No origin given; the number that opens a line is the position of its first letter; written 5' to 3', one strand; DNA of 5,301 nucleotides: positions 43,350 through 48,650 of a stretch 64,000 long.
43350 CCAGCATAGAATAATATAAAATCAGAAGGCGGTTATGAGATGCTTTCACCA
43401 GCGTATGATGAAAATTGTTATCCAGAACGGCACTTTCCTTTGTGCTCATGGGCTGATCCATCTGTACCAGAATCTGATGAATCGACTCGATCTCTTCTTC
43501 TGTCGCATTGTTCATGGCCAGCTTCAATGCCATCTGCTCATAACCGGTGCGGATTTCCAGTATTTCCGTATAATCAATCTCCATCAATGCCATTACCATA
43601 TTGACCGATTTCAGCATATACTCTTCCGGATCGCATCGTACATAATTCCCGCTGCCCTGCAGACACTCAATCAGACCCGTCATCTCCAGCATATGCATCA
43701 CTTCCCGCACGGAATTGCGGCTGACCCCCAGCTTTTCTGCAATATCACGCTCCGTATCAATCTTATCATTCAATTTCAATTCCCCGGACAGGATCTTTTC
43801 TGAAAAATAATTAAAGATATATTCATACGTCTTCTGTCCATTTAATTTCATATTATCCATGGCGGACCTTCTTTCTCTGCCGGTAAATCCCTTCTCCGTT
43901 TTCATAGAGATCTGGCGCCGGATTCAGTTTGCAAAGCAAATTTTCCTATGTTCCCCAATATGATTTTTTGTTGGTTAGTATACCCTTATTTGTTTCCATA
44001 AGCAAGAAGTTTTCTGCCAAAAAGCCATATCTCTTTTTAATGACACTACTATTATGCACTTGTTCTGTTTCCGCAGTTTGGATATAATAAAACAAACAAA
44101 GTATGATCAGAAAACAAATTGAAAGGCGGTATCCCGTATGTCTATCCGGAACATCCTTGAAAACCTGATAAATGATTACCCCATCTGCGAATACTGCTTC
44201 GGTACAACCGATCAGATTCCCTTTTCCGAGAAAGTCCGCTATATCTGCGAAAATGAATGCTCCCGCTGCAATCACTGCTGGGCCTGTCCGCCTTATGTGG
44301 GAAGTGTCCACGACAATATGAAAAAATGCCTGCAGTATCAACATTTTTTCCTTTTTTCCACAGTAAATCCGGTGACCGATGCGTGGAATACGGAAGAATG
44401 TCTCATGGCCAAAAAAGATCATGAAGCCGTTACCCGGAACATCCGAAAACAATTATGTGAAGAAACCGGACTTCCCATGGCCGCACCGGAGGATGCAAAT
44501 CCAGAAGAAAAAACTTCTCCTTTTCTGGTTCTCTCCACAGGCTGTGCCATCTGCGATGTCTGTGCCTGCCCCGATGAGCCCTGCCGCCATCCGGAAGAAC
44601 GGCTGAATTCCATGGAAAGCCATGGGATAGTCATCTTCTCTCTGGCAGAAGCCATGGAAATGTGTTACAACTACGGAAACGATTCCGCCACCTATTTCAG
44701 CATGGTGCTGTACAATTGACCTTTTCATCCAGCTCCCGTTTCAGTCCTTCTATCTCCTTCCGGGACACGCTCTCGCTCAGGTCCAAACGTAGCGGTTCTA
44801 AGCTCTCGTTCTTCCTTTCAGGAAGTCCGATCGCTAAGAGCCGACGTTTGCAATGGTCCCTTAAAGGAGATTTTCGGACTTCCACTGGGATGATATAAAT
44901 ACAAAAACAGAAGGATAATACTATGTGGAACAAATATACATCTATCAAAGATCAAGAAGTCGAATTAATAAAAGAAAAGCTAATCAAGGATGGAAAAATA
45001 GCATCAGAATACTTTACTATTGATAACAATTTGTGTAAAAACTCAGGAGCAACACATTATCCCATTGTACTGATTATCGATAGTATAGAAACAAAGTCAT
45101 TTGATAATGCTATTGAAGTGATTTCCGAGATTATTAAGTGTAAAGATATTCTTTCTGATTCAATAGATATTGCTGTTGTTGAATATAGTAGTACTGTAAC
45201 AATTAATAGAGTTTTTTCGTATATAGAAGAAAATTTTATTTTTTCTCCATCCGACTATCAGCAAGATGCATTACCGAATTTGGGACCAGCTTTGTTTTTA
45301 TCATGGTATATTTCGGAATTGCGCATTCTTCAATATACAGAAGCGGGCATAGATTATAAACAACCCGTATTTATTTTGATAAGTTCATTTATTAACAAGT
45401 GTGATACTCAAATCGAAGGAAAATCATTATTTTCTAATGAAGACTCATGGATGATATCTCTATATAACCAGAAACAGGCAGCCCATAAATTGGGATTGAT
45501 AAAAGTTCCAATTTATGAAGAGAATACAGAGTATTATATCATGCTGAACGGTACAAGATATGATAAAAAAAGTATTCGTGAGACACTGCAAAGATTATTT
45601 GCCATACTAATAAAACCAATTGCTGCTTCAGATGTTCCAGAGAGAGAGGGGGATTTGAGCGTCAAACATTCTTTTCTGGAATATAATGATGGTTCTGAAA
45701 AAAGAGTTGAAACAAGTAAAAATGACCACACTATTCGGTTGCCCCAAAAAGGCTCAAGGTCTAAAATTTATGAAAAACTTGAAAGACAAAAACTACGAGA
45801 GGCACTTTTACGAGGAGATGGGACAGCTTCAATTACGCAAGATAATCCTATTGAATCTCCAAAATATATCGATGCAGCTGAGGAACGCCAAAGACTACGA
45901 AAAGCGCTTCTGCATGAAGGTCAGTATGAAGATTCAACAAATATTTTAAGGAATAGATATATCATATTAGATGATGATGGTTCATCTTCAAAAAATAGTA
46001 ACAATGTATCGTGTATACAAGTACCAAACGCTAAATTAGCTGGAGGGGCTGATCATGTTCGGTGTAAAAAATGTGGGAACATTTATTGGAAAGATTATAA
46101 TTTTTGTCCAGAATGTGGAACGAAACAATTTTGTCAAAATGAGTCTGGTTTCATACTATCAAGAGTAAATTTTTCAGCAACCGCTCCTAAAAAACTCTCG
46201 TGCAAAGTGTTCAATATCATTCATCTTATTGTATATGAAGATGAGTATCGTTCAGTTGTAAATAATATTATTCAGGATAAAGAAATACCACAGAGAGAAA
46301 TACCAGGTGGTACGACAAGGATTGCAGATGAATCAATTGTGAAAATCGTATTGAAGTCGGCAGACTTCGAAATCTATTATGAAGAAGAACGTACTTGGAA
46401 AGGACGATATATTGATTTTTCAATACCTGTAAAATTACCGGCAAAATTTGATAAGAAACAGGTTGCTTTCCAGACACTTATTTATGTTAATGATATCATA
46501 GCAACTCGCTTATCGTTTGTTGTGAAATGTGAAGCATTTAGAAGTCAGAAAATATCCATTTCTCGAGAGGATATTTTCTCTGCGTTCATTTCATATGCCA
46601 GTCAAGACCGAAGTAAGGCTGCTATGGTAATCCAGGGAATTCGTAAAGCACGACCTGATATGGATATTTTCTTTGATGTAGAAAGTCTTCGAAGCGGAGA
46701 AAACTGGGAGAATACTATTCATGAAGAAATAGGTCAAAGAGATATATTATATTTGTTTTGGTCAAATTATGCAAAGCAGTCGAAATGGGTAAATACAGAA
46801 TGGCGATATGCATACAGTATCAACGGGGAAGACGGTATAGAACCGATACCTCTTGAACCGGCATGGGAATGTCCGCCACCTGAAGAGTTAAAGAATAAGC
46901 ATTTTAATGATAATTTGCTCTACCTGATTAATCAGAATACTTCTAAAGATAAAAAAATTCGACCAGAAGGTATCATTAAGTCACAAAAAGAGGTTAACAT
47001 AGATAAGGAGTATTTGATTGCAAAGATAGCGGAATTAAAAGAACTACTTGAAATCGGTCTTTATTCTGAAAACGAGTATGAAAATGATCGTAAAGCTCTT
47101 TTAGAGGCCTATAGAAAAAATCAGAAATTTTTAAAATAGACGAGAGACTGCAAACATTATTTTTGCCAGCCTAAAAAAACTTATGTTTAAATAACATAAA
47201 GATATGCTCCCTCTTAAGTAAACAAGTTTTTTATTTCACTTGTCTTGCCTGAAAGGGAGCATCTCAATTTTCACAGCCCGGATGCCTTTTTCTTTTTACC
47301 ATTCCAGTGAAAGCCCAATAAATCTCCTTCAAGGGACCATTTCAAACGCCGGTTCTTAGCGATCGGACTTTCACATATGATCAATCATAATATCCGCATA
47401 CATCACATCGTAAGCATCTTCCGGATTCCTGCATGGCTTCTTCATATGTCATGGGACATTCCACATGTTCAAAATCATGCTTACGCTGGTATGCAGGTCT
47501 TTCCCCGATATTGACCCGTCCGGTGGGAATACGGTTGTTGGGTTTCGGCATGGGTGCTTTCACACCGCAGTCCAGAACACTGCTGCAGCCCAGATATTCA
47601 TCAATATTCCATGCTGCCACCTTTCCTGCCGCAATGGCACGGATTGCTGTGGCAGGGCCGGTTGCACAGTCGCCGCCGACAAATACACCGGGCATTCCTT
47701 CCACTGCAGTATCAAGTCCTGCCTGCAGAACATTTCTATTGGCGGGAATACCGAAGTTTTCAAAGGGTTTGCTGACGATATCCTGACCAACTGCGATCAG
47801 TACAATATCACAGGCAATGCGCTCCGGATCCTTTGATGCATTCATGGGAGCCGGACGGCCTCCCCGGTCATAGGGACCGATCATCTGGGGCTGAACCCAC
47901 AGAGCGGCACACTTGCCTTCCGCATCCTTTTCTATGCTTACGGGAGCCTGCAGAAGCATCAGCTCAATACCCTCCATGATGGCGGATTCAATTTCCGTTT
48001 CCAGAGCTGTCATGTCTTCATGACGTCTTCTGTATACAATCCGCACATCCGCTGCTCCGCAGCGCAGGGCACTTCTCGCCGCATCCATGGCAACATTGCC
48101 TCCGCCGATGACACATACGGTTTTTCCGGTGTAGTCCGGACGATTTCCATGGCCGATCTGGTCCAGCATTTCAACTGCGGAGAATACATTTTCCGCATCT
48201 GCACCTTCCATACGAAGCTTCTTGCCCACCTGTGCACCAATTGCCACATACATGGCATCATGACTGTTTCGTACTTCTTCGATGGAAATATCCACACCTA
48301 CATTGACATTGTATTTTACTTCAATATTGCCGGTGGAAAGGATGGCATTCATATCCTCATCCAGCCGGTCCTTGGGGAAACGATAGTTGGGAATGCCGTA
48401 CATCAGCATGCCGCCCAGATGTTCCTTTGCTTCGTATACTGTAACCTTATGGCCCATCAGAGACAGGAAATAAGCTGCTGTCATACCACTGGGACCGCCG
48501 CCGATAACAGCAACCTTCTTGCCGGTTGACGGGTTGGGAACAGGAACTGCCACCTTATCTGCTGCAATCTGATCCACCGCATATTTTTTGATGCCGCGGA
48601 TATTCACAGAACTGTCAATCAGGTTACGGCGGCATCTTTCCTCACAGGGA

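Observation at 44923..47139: Stand-alone 738-aa vWA / zinc-ribbon / TIR / SHOCT protein: candidate undescribed single-gene NADase-type defence system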

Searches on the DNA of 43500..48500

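Call 16: search_rna_families(source=window, start=43500, end=48500, threshold=evalue, max_evalue=1)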
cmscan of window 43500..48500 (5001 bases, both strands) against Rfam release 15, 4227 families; matches with E-value up to 1: 1.
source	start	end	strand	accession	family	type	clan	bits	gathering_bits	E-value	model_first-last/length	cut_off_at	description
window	47195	47271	+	RF03483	MIR319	Gene; miRNA;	-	26.7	54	0.016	1-92/92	no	MIR319 microRNA precursor family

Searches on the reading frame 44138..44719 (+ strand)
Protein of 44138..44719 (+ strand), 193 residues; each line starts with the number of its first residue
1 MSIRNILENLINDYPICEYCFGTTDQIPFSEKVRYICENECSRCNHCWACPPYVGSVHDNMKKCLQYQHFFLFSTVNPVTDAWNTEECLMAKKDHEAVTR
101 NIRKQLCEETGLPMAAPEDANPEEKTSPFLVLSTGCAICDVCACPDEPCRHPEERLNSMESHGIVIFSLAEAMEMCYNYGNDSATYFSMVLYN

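Call 7: search_protein_families(library=pfam, proteins=[window:44138-44719:+], max_evalue=0.001)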
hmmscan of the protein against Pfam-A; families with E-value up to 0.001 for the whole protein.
window:44138-44719:+ (193 aa): 1 family
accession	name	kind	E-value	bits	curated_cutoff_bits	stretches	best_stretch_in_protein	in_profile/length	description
PF10050.14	DUF2284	-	3.8e-36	124.7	25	1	24-192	5-161/161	Predicted metal-binding protein (DUF2284)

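Call 33: find_encoding_contigs(protein=window:44138-44719:+, flank=6000, max_places=8)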
Protein window:44138-44719:+ (193 aa): 1 contig read that carries it; 1 place shown.
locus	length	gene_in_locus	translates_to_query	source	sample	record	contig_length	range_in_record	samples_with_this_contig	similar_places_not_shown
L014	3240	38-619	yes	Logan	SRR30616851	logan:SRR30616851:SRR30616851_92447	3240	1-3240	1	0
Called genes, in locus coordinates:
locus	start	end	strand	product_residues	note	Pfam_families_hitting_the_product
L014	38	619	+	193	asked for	PF10050:DUF2284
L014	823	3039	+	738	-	PF13676:TIR_2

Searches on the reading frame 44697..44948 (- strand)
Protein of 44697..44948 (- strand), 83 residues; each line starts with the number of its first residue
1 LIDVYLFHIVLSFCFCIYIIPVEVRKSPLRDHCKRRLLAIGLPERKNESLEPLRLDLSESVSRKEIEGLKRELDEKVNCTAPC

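Call 32: search_protein_families(library=pfam, proteins=[window:44697-44948:-], max_evalue=0.01)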
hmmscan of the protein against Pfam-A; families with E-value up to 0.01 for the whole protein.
window:44697-44948:- (83 aa): 0 families

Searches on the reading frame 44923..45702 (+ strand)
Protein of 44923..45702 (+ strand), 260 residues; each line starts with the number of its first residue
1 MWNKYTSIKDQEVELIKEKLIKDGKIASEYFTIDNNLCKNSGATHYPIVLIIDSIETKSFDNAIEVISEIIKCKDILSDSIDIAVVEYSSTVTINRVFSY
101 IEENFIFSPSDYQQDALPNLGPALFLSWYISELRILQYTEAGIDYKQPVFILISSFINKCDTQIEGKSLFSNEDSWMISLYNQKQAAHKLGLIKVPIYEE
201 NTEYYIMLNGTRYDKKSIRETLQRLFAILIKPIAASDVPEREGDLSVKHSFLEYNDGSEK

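Call 40: search_protein_families(library=pfam, proteins=[window:44923-45702:+], max_evalue=10)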
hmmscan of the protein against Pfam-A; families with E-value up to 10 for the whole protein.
window:44923-45702:+ (260 aa): 1 family
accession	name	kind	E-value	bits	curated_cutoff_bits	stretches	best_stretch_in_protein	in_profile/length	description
PF00092.34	VWA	-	0.073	13.7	23.8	1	53-95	7-52/174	von Willebrand factor type A domain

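Call 44: search_protein_representatives(protein=window:44923-45702:+)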
Query: 260 residues. Proteins with E-value up to 0.001 (for the whole library): 17; up to 1e-10: 7; up to 1e-30: 2. The best 17 are listed.
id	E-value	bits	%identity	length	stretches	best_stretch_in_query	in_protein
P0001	2.1e-165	564.2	100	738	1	1-260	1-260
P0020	2.7e-36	141.4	41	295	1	1-242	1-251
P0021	1.8e-24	102.7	38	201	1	5-168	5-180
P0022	1.8e-20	89.6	37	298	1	1-234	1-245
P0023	9.0e-18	80.7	32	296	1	3-233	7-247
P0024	1.6e-17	79.9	32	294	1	1-246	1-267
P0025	3.2e-13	65.8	28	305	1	13-230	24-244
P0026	3.1e-08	49.5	39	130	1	119-206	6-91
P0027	5.0e-08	48.8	35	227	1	110-223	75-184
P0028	2.5e-07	46.5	27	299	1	3-197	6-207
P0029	6.2e-07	45.2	29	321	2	5-195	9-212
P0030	5.9e-06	42.1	32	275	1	45-219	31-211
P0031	3.2e-05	39.7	29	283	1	36-205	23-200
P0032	1.4e-04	37.5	26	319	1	6-191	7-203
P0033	2.1e-04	37.0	25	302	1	12-204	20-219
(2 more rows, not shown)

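Call 46: search_solved_structures(query=A3, max_evalue=1, show_alignments=2)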
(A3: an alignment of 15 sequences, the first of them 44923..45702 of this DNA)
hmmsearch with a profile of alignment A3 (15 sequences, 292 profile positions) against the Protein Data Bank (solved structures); distinct sequences matched with E-value up to 1: 8.
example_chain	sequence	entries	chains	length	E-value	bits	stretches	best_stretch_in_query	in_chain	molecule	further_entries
4cn8_A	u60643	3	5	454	1.1e-06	31.5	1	37-134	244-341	PROXIMAL THREAD MATRIX PROTEIN 1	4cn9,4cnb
9vc7_A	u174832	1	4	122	0.15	14.7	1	172-256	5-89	Zinc finger MYND domain-containing protein 11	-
5hda_A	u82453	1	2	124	0.15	14.6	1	172-256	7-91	Zinc finger MYND domain-containing protein 11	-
9lp4_A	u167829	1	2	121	0.17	14.5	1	172-256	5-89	Zinc finger MYND domain-containing protein 11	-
9han_C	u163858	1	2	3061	0.19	14.3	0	47-100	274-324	Collagen type VI alpha 3 chain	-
9hll_A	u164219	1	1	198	0.23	14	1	45-134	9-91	Integrin alpha-M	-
6rhv_C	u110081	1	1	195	0.29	13.7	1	47-134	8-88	Integrin alpha-M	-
7tbn_A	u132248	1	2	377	0.71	12.4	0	179-235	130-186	D11 LOV2-DARPin fusion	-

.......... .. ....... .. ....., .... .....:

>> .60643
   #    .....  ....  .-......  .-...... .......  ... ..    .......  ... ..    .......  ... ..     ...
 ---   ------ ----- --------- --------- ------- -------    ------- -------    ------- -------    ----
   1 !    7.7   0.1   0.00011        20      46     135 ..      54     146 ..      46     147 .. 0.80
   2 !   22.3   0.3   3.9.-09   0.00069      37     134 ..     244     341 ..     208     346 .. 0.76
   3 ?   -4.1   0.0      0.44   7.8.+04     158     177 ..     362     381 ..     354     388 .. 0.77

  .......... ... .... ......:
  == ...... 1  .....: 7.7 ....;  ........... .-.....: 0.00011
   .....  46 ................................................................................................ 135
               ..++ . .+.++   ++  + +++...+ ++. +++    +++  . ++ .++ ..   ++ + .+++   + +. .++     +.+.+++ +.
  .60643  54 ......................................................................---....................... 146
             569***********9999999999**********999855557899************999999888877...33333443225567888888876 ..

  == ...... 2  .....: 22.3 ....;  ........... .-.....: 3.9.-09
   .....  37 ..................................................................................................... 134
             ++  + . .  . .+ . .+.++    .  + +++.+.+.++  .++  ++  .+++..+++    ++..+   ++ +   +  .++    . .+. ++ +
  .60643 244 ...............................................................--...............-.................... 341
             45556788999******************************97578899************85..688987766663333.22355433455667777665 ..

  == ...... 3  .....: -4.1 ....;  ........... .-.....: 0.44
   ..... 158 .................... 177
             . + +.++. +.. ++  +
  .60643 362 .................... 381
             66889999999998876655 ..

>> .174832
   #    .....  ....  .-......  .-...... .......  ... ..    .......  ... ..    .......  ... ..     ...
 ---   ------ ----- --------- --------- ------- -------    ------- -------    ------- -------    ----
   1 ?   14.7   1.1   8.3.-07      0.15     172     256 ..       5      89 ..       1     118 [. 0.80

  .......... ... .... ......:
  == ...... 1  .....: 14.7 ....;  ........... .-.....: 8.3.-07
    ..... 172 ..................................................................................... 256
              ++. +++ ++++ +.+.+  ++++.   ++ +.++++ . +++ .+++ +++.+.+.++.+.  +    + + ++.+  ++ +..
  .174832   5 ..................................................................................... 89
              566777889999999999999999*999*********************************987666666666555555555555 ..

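Call 47: search_protein_families(library=pfam, alignment_id=A3, max_evalue=0.01)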
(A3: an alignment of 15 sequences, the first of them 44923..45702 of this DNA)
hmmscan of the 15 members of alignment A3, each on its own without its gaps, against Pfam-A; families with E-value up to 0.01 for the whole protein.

A. member 1, window:44923-45702:+ (260 aa): 0 families

B. families by the number of members that match (of 15 scanned): 3 families
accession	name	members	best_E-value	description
PF00092.34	VWA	11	7.6e-08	von Willebrand factor type A domain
PF13519.12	VWA_2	6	4.9e-06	von Willebrand factor type A domain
PF20573.4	DUF6782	1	0.0051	Putative metallopeptidase family (DUF6782)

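Call 86: find_encoding_contigs(protein=P0020, flank=8000, max_places=3)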
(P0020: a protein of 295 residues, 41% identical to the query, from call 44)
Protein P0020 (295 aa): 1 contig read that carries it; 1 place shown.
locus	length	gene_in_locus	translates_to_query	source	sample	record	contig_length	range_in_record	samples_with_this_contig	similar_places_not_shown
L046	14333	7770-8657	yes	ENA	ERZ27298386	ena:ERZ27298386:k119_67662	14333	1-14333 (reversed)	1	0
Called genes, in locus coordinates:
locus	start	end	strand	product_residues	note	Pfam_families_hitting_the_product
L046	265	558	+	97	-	PF06013:WXG100 (weak)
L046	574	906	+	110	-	-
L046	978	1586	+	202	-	-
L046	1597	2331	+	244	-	-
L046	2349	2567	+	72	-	-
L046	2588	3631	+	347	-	PF26373:MamC (weak)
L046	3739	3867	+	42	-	-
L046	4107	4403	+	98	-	PF01527:HTH_Tnp_1, PF13542:HTH_Tnp_ISL3 (weak), PF13518:HTH_28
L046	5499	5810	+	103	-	-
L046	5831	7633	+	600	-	-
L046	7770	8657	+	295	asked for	PF13519:VWA_2 (weak)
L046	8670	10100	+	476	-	PF13672:PP2C_2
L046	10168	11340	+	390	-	-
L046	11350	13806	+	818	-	PF01580:FtsK_SpoIIIE, PF01935:DUF87 (faint), PF12775:AAA_7 (faint), PF13401:AAA_22 (faint), PF13555:AAA_29 (faint), PF20720:nSTAND3 (faint), PF24883:NPHP3_N (faint), PF01580:FtsK_SpoIIIE (weak), +4 more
